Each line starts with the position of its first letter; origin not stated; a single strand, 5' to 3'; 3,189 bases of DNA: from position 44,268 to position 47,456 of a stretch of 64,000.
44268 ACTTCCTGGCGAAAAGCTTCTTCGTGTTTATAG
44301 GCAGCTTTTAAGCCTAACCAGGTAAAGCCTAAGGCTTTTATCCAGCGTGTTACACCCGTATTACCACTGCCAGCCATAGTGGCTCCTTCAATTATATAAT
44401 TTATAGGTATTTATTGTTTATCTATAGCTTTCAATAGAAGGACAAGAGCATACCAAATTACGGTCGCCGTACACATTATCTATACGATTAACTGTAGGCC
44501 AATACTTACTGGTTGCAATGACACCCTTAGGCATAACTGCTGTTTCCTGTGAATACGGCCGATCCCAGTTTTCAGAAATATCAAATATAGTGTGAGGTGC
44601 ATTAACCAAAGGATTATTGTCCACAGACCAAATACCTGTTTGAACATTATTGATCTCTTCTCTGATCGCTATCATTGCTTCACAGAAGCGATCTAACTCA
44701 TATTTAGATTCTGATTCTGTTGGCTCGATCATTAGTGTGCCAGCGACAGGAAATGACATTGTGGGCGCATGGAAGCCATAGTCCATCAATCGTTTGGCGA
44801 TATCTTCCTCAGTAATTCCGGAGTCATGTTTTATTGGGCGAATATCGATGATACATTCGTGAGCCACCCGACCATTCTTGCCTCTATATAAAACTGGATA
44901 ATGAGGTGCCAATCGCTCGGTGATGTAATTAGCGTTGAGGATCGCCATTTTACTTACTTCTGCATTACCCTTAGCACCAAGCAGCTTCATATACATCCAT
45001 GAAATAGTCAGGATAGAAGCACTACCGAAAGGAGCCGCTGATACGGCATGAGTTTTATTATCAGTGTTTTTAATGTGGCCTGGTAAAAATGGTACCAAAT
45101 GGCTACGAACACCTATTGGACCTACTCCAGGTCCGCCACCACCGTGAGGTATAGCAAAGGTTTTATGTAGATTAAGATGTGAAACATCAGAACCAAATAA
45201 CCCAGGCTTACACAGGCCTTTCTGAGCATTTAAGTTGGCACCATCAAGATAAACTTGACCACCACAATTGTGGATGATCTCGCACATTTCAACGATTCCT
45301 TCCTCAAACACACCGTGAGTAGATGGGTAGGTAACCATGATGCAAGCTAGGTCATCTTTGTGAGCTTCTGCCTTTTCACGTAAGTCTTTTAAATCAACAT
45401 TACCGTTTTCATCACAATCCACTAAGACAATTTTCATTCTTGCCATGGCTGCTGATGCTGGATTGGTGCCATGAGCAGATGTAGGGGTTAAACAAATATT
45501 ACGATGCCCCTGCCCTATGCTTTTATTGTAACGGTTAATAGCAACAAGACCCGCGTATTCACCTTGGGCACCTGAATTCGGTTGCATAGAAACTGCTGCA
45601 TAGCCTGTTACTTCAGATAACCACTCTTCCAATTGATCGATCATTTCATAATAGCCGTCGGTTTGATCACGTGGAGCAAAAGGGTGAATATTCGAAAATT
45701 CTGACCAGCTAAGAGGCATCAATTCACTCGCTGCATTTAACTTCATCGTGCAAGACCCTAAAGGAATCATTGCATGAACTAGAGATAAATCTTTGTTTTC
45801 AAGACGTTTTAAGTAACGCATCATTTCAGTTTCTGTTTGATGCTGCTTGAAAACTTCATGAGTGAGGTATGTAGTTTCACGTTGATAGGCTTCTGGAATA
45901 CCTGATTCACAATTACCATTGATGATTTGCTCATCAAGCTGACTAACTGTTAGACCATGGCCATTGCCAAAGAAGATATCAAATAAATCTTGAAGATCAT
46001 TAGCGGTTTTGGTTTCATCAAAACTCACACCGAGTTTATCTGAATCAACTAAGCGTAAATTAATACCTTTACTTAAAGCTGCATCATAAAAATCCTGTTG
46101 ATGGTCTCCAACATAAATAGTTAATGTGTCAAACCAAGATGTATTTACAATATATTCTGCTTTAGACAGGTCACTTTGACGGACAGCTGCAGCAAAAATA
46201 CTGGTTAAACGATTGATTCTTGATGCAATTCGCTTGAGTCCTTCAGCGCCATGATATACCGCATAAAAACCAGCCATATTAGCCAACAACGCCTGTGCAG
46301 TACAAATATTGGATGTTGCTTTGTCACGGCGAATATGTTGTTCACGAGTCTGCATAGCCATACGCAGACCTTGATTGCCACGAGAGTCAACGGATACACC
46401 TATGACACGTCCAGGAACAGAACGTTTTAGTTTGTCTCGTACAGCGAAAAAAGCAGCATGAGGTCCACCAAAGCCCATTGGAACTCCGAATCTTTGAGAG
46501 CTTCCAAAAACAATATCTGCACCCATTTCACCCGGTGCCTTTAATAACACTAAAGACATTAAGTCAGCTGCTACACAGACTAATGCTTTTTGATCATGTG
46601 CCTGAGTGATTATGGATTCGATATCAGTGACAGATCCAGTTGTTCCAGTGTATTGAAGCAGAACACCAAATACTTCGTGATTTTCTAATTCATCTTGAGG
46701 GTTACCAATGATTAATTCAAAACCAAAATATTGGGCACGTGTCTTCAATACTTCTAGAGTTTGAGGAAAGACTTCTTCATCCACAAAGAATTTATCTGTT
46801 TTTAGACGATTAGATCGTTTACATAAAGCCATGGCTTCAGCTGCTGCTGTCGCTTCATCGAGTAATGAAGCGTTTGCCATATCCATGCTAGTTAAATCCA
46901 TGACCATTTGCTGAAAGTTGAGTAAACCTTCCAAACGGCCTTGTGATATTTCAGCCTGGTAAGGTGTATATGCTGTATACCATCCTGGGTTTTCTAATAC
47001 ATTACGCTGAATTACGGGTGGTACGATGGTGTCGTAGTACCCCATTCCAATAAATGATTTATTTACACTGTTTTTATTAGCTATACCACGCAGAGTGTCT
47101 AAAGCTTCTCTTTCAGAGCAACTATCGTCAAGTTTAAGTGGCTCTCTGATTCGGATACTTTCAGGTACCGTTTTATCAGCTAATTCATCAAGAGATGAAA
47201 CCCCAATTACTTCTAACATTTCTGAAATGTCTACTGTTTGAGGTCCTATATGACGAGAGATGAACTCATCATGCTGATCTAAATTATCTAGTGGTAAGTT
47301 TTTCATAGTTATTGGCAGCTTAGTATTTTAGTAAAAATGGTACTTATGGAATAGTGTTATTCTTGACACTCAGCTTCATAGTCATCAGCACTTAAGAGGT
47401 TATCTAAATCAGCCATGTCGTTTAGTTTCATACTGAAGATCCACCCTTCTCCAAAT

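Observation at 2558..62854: Dense family of modular GTAG-ended intergenic elements (REP/REPIN-like), best candidate for an undescribed system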

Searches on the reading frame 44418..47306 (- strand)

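Call 90: search_protein_families(library=pfam, proteins=[window:44418-47306:-], max_evalue=0.00001)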
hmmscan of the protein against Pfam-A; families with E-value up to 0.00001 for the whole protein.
window:44418-47306:- (962 aa): 3 families
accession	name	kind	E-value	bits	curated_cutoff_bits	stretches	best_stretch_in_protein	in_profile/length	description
PF02347.22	GDC-P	-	5.9e-197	655.2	26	2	18-445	2-429/429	Glycine cleavage system P-protein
PF21478.3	GcvP2_C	-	4.9e-61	204.5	27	1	785-905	2-122/122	Glycine dehydrogenase, C-terminal domain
PF00266.25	Aminotran_5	-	1.2e-06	28.2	21.5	0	589-717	77-203/371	Aminotransferase class-V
